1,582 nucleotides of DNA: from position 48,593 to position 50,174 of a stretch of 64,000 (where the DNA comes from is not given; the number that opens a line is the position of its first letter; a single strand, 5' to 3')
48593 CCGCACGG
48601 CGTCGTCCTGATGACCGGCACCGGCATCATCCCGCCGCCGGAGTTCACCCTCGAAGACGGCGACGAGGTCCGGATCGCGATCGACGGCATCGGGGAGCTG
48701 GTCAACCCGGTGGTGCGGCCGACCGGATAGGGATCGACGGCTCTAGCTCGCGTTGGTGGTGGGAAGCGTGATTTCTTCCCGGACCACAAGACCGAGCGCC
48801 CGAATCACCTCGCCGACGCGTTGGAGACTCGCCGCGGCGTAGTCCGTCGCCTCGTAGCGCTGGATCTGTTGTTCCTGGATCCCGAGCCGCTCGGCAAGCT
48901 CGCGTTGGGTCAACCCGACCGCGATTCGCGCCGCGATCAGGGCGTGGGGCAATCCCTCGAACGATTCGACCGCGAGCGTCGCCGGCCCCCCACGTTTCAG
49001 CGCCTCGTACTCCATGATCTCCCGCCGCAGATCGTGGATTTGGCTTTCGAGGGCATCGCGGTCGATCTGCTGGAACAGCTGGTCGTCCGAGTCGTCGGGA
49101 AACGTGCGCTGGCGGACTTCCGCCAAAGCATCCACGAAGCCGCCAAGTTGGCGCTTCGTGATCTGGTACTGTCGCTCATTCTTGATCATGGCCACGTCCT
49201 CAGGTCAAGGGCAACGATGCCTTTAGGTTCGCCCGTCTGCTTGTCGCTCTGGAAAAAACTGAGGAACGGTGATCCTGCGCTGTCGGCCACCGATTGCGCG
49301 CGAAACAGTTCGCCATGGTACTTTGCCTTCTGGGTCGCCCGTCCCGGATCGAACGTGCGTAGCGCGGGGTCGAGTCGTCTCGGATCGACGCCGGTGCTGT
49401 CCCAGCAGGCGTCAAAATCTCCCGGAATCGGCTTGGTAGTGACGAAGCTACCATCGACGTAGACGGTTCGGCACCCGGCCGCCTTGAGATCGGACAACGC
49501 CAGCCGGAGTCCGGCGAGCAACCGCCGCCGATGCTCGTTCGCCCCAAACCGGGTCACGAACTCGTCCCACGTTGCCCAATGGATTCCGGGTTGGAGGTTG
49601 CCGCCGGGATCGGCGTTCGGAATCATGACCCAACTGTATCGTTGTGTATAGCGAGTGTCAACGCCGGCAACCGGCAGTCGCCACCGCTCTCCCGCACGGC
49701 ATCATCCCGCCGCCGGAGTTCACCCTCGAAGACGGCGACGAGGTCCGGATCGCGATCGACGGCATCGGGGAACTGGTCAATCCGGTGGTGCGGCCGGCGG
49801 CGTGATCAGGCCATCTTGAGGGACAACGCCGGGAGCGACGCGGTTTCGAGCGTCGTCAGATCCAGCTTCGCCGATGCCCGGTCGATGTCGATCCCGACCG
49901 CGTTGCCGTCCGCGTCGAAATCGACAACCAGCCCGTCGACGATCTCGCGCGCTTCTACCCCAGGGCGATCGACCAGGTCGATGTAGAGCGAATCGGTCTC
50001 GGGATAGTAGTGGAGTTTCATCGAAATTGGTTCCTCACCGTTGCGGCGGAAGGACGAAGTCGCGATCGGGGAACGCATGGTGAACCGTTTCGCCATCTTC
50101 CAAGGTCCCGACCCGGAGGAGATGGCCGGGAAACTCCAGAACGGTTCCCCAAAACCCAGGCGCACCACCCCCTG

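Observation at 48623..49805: Two-gene cassette inserted in the 3' end of the FAH-family gene, bracketed by 99-bp direct repeats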

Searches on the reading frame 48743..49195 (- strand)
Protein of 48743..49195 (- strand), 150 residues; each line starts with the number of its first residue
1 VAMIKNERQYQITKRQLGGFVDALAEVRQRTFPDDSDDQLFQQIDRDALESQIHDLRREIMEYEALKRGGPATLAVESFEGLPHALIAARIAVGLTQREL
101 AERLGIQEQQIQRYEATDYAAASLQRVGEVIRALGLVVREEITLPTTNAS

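Call 4: search_protein_families(library=pfam, proteins=[window:48743-49195:-], max_evalue=0.01)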
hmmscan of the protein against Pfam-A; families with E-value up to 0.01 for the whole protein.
window:48743-49195:- (150 aa): 7 families
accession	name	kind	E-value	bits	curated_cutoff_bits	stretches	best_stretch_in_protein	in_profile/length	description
PF01381.28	HTH_3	-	6.2e-09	36.2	23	1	87-135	2-49/55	Helix-turn-helix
PF13560.12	HTH_31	-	2.4e-05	25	27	1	89-137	9-57/64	Helix-turn-helix domain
PF13413.12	HTH_25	-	4.5e-05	23.6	24.6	1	86-121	2-37/62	Helix-turn-helix domain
PF13744.12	HTH_37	-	0.00048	20.3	27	1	86-138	23-75/80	Helix-turn-helix domain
PF13384.12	HTH_23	-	0.0014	18.8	24.6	1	86-114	9-37/50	Homeodomain-like domain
PF11268.13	DUF3071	-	0.0037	17.9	26.9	1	56-116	41-90/168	Protein of unknown function (DUF3071)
PF12802.13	MarR_2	-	0.0071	16.9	27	0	92-113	16-39/61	MarR family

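Call 30: search_protein_families(library=padloc, proteins=[window:48743-49195:-], max_evalue=0.01)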
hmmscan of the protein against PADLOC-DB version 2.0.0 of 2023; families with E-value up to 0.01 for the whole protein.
window:48743-49195:- (150 aa): 10 families
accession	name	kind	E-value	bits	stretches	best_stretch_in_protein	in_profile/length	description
PDLC03949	RmrA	-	4.6e-06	23.7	1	83-134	4-54/363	-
PDLC03947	RmrA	-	5.9e-06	23.4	1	82-118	12-48/383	-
PDLC03952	RmrA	-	1.5e-05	22.1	1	82-119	23-60/395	-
PDLC04142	capH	-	0.00022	20.2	1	82-138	7-60/103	capH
PDLC03955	RmrA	-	0.00071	16.9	1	69-134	9-72/371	-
PDLC03944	RmrA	-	0.0013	15.9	1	86-134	11-58/384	-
PDLC03945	RmrA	-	0.002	15.3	1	86-118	7-39/394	-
PDLC03954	RmrA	-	0.002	15.1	1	83-118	12-47/380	-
PDLC02926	HTH_VI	-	0.0023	16.2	1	85-116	5-36/92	-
PDLC03951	RmrA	-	0.003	14.6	1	76-132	5-61/400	-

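Call 31: search_protein_families(library=ncbifam, proteins=[window:48743-49195:-], max_evalue=0.01)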
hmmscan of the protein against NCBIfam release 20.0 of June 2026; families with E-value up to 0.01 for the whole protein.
window:48743-49195:- (150 aa): 9 families
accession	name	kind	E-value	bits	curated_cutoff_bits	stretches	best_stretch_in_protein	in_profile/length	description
TIGR03070.1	couple_hipB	subfamily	1.4e-06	28.2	71.65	1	86-137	7-57/58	type II toxin-antitoxin system Y4mF family antitoxin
NF041951.1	phage_RstR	subfamily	5.4e-06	26.6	80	1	84-118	5-39/108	RstR family transcriptional repressor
TIGR03830.1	CxxCG_CxxCG_HTH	subfamily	8.4e-06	25.6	61.8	1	84-119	68-103/127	type II TA system antitoxin MqsA family protein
NF047948.1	male_kill_WMK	equivalog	0.00012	21.6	300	1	89-136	170-216/300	WO male-killing family protein Wmk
TIGR02612.1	mob_myst_A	hypoth_equivalog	0.0033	17.3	122.6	1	89-121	33-65/150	mobile mystery protein A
NF052239.1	antitox_spr1629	equivalog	0.0064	15.6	335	1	86-118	7-39/377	spr1629 family repressor/antitoxin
NF007271.0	PRK09726.1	equivalog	0.0072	16.3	79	0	86-137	17-67/88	type II toxin-antitoxin system antitoxin HipB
TIGR02937.1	sigma70-ECF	superfamily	0.0076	15.9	42.9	0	35-115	97-154/165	sigma-70 family RNA polymerase sigma factor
TIGR00270.2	TIGR00270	equivalog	0.0093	15.8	110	0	85-118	79-112/159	multiprotein bridging factor aMBF1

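Call 59: find_homologous_proteins(query=window:48743-49195:-)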
Query window:48743-49195:- (150 aa): 1668 proteins with E <= 0.001 among 2158 candidates; the best 120 are listed.
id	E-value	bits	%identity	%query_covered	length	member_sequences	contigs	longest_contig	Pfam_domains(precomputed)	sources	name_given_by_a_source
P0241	1.2e-86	305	100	99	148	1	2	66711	PF01381.29,PF13560.13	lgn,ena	-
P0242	1.4e-46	176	59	99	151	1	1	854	PF01381.29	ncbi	-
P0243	6.9e-46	173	62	99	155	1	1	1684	PF01381.29,PF13560.13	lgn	-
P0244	1.5e-45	172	61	99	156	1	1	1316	PF01381.29,PF13560.13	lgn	-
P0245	3.9e-45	171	62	99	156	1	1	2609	PF13413.13,PF01381.29,PF13560.13,PF13443.13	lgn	-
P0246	1.3e-43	166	58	99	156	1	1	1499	PF01381.29,PF13560.13,PF13443.13,PF11268.14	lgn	-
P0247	7.6e-43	164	62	95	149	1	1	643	PF01381.29,PF13560.13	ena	-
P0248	5.1e-42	161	60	95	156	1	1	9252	PF01381.29,PF13560.13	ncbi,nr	ncbi:MAG: helix-turn-helix domain-containing protein [Chloroflexia bacterium]|nr:helix-turn-helix do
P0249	2.2e-41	159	61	95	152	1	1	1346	PF01381.29,PF24250.2,PF13560.13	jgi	jgi:DNA-binding XRE family transcriptional regulator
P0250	9.3e-41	157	57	96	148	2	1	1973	PF13413.13,PF01381.29,PF13560.13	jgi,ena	-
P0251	3.8e-39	152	59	95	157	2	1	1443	PF01381.29,PF13560.13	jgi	jgi:ribosome-binding protein aMBF1 (putative translation factor)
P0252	4.0e-39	152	59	95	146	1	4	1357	PF01381.29,PF13560.13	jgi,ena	-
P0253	5.5e-39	151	57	98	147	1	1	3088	PF01381.29,PF13560.13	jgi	jgi:ribosome-binding protein aMBF1 (putative translation factor)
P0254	6.6e-39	151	53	99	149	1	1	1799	PF13744.13,PF01381.29,PF13560.13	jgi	jgi:ribosome-binding protein aMBF1 (putative translation factor)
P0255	1.3e-38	150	57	95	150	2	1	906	PF13413.13,PF01381.29,PF13560.13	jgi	-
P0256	1.3e-38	150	54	99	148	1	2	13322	PF01381.29,PF13560.13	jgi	jgi:hypothetical protein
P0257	2.0e-38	149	53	97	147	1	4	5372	PF01381.29,PF13560.13,PF13443.13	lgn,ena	-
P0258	4.9e-38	148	55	95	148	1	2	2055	PF01381.29,PF13560.13,PF13443.13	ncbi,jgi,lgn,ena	-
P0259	5.0e-38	148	57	95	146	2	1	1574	PF01381.29,PF13560.13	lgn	-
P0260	7.4e-38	148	58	95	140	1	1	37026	PF01381.29,PF13560.13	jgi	jgi:ribosome-binding protein aMBF1 (putative translation factor)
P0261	8.7e-38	147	59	95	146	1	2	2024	PF01381.29,PF13560.13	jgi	jgi:ribosome-binding protein aMBF1 (putative translation factor)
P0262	9.3e-38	147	58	95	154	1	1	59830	PF01381.29,PF13560.13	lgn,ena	-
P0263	1.5e-37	147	57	87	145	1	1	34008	PF13413.13,PF01381.29,PF13560.13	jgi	-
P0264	2.0e-37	146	54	97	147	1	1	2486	PF13744.13,PF01381.29,PF13560.13,PF13443.13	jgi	jgi:predicted transcriptional regulator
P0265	2.2e-37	146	57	95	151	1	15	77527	PF01381.29,PF13560.13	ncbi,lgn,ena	-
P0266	2.3e-37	146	58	95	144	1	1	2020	PF01381.29,PF13560.13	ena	-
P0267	2.3e-37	146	55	95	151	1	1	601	PF01381.29,PF13560.13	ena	-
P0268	3.1e-37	145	57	95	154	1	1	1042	PF13413.13,PF01381.29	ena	-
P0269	3.2e-37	145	57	97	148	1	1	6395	PF01381.29,PF13560.13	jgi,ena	-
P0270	3.3e-37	145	59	95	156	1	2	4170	PF01381.29,PF13560.13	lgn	-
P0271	3.3e-37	145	59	95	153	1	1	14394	PF01381.29,PF13560.13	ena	-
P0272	3.6e-37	145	54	97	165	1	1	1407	PF01381.29,PF13560.13,PF13443.13,PF11268.14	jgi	jgi:ribosome-binding protein aMBF1 (putative translation factor)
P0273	3.6e-37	145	56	96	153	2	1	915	PF01381.29,PF13560.13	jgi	jgi:ribosome-binding protein aMBF1 (putative translation factor)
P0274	3.7e-37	145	54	97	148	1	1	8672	PF01381.29,PF13560.13,PF13443.13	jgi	jgi:DNA-directed RNA polymerase specialized sigma subunit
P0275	3.9e-37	145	55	95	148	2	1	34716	PF01381.29,PF13560.13,PF13443.13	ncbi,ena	-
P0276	4.1e-37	145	57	99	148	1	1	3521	PF13413.13,PF01381.29,PF13560.13,PF13443.13,PF11268.14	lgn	-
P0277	4.1e-37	145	58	97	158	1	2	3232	PF01381.29,PF13560.13,PF13443.13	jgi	jgi:ribosome-binding protein aMBF1 (putative translation factor)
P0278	4.6e-37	145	58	91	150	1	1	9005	PF13744.13,PF01381.29,PF13560.13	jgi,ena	jgi:hypothetical protein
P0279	6.6e-37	144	56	91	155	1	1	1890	PF13413.13,PF01381.29,PF13560.13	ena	-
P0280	6.7e-37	144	55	96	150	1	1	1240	PF01381.29,PF13560.13,PF11268.14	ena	-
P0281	7.0e-37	144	55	95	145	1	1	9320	PF01381.29,PF13560.13,PF13443.13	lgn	-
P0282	7.1e-37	144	57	95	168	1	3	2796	PF01381.29,PF13560.13,PF13443.13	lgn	-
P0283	8.1e-37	144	55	94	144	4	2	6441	PF01381.29,PF13560.13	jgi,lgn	jgi:ribosome-binding protein aMBF1 (putative translation factor)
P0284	1.3e-36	143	56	99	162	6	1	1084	PF13413.13,PF01381.29,PF13560.13,PF13443.13,PF11268.14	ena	-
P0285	1.3e-36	143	56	96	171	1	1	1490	PF01381.29,PF13560.13,PF13443.13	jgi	jgi:ribosome-binding protein aMBF1 (putative translation factor)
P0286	1.4e-36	143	55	95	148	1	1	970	PF01381.29,PF13560.13,PF13443.13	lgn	-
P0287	1.5e-36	143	54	99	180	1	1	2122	PF01381.29,PF13560.13,PF13443.13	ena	-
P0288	1.7e-36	143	55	94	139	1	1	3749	PF12844.14,PF01381.29,PF13560.13,PF13443.13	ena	-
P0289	1.9e-36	143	53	95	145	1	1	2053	PF01381.29,PF13560.13,PF13443.13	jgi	jgi:ribosome-binding protein aMBF1 (putative translation factor)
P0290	2.3e-36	143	54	97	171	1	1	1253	PF01381.29,PF13560.13,PF13443.13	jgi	jgi:ribosome-binding protein aMBF1 (putative translation factor)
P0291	2.7e-36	142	55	94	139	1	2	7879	PF12844.14,PF01381.29,PF13560.13,PF13443.13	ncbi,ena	-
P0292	3.0e-36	142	57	95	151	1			PF01381.29,PF13560.13,PF11268.14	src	-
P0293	3.0e-36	142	54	99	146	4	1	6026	PF01381.29,PF13560.13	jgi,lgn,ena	-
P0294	3.4e-36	142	54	95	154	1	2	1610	PF01381.29,PF13560.13,PF13443.13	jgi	jgi:ribosome-binding protein aMBF1 (putative translation factor)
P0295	3.5e-36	142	54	96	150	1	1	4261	PF01381.29,PF13560.13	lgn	-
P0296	3.6e-36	142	56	95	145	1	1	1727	PF01381.29,PF13560.13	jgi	jgi:DNA-binding XRE family transcriptional regulator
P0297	3.9e-36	142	53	98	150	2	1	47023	PF13413.13,PF01381.29,PF13560.13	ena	-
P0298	3.9e-36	142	54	97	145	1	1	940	PF01381.29,PF13560.13,PF13443.13,PF11268.14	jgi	jgi:ribosome-binding protein aMBF1 (putative translation factor)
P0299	4.3e-36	142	52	95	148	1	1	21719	PF01381.29,PF13560.13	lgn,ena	-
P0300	4.6e-36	142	54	97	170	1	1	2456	PF01381.29,PF13560.13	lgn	-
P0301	5.0e-36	142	55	98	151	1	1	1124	PF13413.13,PF01381.29,PF13560.13,PF11268.14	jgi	jgi:ribosome-binding protein aMBF1 (putative translation factor)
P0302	5.0e-36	142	55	95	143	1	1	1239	PF01381.29,PF13560.13,PF11268.14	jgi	-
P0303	5.1e-36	142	54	94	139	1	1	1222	PF01381.29,PF13560.13,PF13443.13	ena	-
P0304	7.3e-36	141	54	99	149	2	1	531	PF13413.13,PF01381.29,PF13560.13,PF13443.13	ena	-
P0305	7.4e-36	141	57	95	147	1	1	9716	PF01381.29,PF13560.13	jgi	jgi:DNA-binding XRE family transcriptional regulator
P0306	7.9e-36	141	55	95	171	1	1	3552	PF01381.29,PF13560.13,PF11268.14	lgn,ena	-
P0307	8.1e-36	141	50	95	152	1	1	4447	PF01381.29,PF13560.13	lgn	-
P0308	8.2e-36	141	53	97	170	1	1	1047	PF01381.29,PF13560.13,PF13443.13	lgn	-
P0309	8.2e-36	141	55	98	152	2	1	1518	PF01381.29,PF13560.13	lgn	-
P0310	8.6e-36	141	52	99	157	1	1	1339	PF01381.29,PF13560.13,PF13443.13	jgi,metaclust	metaclust:\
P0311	8.9e-36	141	53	95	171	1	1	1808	PF01381.29,PF13560.13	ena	-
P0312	9.0e-36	141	50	97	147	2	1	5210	PF13413.13,PF01381.29,PF13560.13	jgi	jgi:DNA-binding XRE family transcriptional regulator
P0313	1.1e-35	140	56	95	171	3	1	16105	PF13744.13,PF01381.29,PF13560.13,PF11268.14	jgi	jgi:DNA-binding XRE family transcriptional regulator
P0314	1.4e-35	140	54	97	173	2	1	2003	PF01381.29,PF13560.13,PF13443.13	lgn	-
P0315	1.5e-35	140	53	96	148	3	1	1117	PF01381.29,PF13560.13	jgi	jgi:ribosome-binding protein aMBF1 (putative translation factor)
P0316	1.6e-35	140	53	96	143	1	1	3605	PF13413.13,PF01381.29,PF13560.13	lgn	-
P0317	2.4e-35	139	49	99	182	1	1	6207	PF01381.29,PF13560.13,PF13443.13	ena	-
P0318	2.6e-35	139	55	95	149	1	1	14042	PF01381.29,PF13560.13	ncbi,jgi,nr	ncbi:MAG: helix-turn-helix transcriptional regulator [Planctomycetes bacterium]|nr:helix-turn-helix 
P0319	2.7e-35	139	60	91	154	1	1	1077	PF01381.29,PF13560.13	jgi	-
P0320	2.9e-35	139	56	95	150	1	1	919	PF01381.29,PF13560.13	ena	-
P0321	3.3e-35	139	52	97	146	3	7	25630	PF13413.13,PF01381.29,PF13560.13,PF13443.13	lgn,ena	-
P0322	3.6e-35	139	53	98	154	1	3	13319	PF13744.13,PF01381.29,PF13560.13,PF13443.13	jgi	jgi:ribosome-binding protein aMBF1 (putative translation factor)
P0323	3.8e-35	139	53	98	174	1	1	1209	PF01381.29,PF13560.13,PF13443.13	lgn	-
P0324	3.9e-35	139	55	95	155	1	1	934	PF01381.29,PF13560.13,PF13443.13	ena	-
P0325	3.9e-35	139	51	96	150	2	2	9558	PF01381.29,PF13560.13,PF13443.13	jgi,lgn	jgi:DNA-binding Xre family transcriptional regulator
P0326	4.1e-35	139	54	95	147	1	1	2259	PF01381.29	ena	-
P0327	4.5e-35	138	55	95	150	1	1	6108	PF13744.13,PF01381.29,PF13560.13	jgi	jgi:ribosome-binding protein aMBF1 (putative translation factor)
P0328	4.5e-35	138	55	95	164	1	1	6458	PF01381.29,PF13560.13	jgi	jgi:ribosome-binding protein aMBF1 (putative translation factor)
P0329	4.8e-35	138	53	94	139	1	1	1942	PF01381.29,PF13560.13,PF13443.13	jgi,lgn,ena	jgi:ribosome-binding protein aMBF1 (putative translation factor)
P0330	4.8e-35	138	55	95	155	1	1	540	PF01381.29,PF13560.13,PF13443.13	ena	-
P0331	5.3e-35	138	55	95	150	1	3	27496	PF01381.29,PF13560.13,PF11268.14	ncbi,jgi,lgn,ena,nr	ncbi:MAG TPA: helix-turn-helix domain-containing protein [Armatimonadota bacterium]|nr:helix-turn-he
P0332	6.3e-35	138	53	99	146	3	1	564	PF01381.29,PF13560.13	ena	-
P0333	6.5e-35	138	53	97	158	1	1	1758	PF13744.13,PF01381.29,PF13560.13,PF13443.13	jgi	jgi:ribosome-binding protein aMBF1 (putative translation factor)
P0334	7.2e-35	138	56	97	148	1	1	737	PF01381.29,PF13560.13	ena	-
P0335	7.5e-35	138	53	95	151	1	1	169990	PF01381.29,PF13560.13,PF13443.13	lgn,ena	-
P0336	8.0e-35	138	56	95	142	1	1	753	PF01381.29,PF13560.13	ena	-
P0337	8.5e-35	138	54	94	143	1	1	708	PF01381.29,PF13560.13,PF13443.13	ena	-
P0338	8.6e-35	138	53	95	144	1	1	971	PF01381.29,PF13560.13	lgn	-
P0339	9.2e-35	137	54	95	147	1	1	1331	PF01381.29,PF13560.13,PF13443.13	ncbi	-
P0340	9.2e-35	137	54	95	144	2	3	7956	PF01381.29,PF13560.13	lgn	-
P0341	9.4e-35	137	56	95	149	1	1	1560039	PF01381.29,PF13560.13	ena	-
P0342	1.0e-34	137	53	95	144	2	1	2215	PF01381.29,PF13560.13,PF13443.13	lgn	-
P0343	1.1e-34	137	51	99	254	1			PF01381.29,PF13560.13,PF13443.13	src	-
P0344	1.1e-34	137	53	99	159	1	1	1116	PF01381.29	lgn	-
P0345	1.2e-34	137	51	99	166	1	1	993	PF01381.29,PF13560.13,PF13443.13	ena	-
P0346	1.2e-34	137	52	95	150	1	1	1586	PF01381.29,PF13560.13,PF13443.13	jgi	jgi:DNA-binding XRE family transcriptional regulator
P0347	1.3e-34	137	54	93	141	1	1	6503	PF01381.29,PF13560.13,PF13443.13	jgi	jgi:ribosome-binding protein aMBF1 (putative translation factor)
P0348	1.5e-34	137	56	95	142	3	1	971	PF01381.29,PF13560.13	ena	-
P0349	1.5e-34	137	54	95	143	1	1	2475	PF13413.13,PF01381.29,PF13560.13,PF11268.14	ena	-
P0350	1.5e-34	137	50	95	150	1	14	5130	PF01381.29,PF13560.13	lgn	-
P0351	1.5e-34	137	52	99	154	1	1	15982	PF01381.29,PF13560.13,PF13443.13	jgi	jgi:ribosome-binding protein aMBF1 (putative translation factor)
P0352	1.6e-34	137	52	94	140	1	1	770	PF13413.13,PF01381.29,PF08281.19,PF13560.13,PF13443.13,PF11268.14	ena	-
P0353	1.8e-34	137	55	91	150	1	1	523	PF01381.29,PF08281.19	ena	-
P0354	1.8e-34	137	52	95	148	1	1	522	PF01381.29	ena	-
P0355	2.0e-34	136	51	99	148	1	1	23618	PF01381.29,PF13560.13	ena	-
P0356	2.1e-34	136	53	95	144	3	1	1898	PF01381.29,PF13560.13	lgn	-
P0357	2.1e-34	136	55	95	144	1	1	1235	PF01381.29,PF13560.13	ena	-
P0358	2.1e-34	136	56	95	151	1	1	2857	PF01381.29,PF13560.13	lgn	-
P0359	2.2e-34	136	55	95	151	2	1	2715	PF01381.29,PF13560.13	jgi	jgi:ribosome-binding protein aMBF1 (putative translation factor)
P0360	2.2e-34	136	55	95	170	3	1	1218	PF01381.29,PF13560.13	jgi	jgi:ribosome-binding protein aMBF1 (putative translation factor)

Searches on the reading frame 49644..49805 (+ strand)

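Call 4: search_protein_families(library=pfam, proteins=[window:49644-49805:+], max_evalue=0.01)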
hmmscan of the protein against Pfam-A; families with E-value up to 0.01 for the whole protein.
window:49644-49805:+ (53 aa): 1 family
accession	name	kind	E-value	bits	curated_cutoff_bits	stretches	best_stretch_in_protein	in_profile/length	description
PF01557.24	FAA_hydrolase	-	0.0014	18.8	23.9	1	22-49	187-214/214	Fumarylacetoacetate (FAA) hydrolase C-terminal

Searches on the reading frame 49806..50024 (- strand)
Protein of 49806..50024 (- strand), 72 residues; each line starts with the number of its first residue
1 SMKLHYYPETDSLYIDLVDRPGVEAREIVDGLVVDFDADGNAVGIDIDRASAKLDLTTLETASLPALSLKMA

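Call 4: search_protein_families(library=pfam, proteins=[window:49806-50024:-], max_evalue=0.01)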
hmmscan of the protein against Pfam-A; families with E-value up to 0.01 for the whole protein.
window:49806-50024:- (72 aa): 1 family
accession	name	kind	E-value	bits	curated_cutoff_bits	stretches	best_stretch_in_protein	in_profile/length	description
PF10049.14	DUF2283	-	2.6e-15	56.8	23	1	3-51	1-49/49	Protein of unknown function (DUF2283)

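Call 30: search_protein_families(library=padloc, proteins=[window:49806-50024:-], max_evalue=0.01)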
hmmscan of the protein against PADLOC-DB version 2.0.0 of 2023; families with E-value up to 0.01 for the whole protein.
window:49806-50024:- (72 aa): 0 families

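Call 31: search_protein_families(library=ncbifam, proteins=[window:49806-50024:-], max_evalue=0.01)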
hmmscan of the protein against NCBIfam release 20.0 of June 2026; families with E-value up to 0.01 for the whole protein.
window:49806-50024:- (72 aa): 0 families
